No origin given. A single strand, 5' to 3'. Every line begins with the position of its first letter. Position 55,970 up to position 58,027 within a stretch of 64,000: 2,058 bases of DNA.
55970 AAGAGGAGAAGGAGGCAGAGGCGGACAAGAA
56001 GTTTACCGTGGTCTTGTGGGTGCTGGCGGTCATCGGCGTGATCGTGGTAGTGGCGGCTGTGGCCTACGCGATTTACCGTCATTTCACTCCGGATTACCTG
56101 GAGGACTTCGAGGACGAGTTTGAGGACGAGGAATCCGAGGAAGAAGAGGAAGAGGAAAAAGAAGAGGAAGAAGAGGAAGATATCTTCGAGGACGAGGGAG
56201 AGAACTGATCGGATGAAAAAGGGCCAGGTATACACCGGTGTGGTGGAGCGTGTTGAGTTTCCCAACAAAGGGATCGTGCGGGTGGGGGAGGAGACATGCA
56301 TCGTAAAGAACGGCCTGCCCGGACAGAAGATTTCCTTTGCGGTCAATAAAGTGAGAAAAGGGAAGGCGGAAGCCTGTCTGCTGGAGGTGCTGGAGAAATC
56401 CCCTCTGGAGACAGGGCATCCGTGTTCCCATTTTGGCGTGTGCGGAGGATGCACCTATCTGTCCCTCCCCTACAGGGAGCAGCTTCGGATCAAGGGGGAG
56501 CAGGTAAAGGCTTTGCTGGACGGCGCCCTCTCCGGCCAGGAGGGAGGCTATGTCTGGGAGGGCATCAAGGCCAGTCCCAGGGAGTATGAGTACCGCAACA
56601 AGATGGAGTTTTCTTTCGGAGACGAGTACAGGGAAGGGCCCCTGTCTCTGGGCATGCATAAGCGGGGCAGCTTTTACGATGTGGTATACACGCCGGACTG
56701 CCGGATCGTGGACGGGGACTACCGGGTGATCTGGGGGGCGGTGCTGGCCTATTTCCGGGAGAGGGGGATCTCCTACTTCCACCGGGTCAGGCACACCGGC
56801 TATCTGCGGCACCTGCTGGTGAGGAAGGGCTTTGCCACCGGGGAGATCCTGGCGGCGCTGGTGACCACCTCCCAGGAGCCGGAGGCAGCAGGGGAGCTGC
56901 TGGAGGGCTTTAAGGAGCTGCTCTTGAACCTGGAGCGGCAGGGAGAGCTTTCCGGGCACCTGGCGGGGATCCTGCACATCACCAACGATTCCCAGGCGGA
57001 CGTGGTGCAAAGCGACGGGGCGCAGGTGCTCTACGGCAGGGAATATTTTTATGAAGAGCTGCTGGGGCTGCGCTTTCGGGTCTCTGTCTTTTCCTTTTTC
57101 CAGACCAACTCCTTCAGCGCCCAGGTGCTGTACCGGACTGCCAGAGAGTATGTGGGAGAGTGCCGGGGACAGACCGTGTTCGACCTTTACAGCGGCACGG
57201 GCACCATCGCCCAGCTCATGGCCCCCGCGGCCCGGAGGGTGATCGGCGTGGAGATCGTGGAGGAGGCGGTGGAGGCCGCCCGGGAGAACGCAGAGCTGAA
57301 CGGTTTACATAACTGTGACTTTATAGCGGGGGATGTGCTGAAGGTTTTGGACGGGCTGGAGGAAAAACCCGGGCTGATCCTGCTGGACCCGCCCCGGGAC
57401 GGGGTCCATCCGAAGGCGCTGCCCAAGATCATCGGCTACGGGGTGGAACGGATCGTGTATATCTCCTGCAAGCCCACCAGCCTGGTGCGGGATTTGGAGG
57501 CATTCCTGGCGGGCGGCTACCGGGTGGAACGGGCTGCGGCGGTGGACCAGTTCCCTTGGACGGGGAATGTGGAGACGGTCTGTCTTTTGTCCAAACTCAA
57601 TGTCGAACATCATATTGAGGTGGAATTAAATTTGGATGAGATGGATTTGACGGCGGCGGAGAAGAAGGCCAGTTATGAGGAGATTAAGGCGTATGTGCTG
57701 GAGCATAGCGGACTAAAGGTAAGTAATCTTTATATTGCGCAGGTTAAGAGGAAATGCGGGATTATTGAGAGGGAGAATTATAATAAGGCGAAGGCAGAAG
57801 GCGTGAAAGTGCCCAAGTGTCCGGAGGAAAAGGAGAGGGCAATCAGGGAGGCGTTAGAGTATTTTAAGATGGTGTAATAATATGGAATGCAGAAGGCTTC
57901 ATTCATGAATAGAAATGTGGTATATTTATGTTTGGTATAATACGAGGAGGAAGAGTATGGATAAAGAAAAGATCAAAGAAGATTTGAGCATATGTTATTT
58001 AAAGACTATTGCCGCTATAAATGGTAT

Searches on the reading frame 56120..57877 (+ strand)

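Call 3: search_protein_families(library=pfam, proteins=[window:56120-57877:+], max_evalue=1)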
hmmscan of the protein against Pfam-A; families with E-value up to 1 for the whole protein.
window:56120-57877:+ (585 aa): 17 families
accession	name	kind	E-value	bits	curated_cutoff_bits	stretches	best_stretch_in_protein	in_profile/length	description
PF05958.17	tRNA_U5-meth_tr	-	7.5e-20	71.7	23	1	301-492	150-356/357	tRNA (Uracil-5-)-methyltransferase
PF13847.12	Methyltransf_31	-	1.1e-10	41.9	27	1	350-411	4-67/145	Methyltransferase domain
PF13649.12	Methyltransf_25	-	1.8e-07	32.2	27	1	353-408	1-57/97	Methyltransferase domain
PF05175.20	MTS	-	2.4e-06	27.7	23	1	349-425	31-107/170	Methyltransferase small domain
PF01555.25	N6_N4_Mtase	-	3.3e-05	24.4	26.7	1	335-388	169-220/221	DNA methylase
PF09445.16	Methyltransf_15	-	6.2e-05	23.1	22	1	351-429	2-84/165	RNA cap guanine-N2 methyltransferase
PF08241.18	Methyltransf_11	-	0.00017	22.6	21.2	1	358-408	5-53/95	Methyltransferase domain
PF01135.25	PCMT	-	0.00032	21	20.3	1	317-405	41-132/210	Protein-L-isoaspartate(D-aspartate) O-methyltransferase (PCMT)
PF02475.24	TRM5-TYW2_MTfase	-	0.00044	20.7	28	1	348-409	35-99/164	TRM5/TYW2 methyltransferase domain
PF03602.21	Cons_hypoth95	-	0.00052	20.2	24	1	348-425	40-122/182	Conserved hypothetical protein 95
PF06325.19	PrmA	-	0.00071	19.6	22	1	349-401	161-213/296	Ribosomal protein L11 methyltransferase (PrmA)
PF10672.15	Methyltrans_SAM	-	0.0034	17.1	27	1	316-425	92-204/286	S-adenosylmethionine-dependent methyltransferase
PF01209.24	Ubie_methyltran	-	0.019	14.8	20.1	1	341-406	39-107/233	ubiE/COQ5 methyltransferase family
PF02390.23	Methyltransf_4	-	0.046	13.6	24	1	355-411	7-65/173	Putative methyltransferase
PF08242.18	Methyltransf_12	-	0.068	14.3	30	1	358-411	5-60/98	Methyltransferase domain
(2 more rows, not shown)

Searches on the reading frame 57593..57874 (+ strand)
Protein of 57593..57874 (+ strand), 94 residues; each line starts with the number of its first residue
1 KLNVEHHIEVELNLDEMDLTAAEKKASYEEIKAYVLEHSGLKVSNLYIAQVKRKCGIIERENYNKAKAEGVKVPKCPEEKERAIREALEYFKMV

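Call 75: search_protein_families(library=pfam, proteins=[window:57593-57874:+], max_evalue=0.1)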
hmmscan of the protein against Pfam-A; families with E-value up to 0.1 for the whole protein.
window:57593-57874:+ (94 aa): 0 families
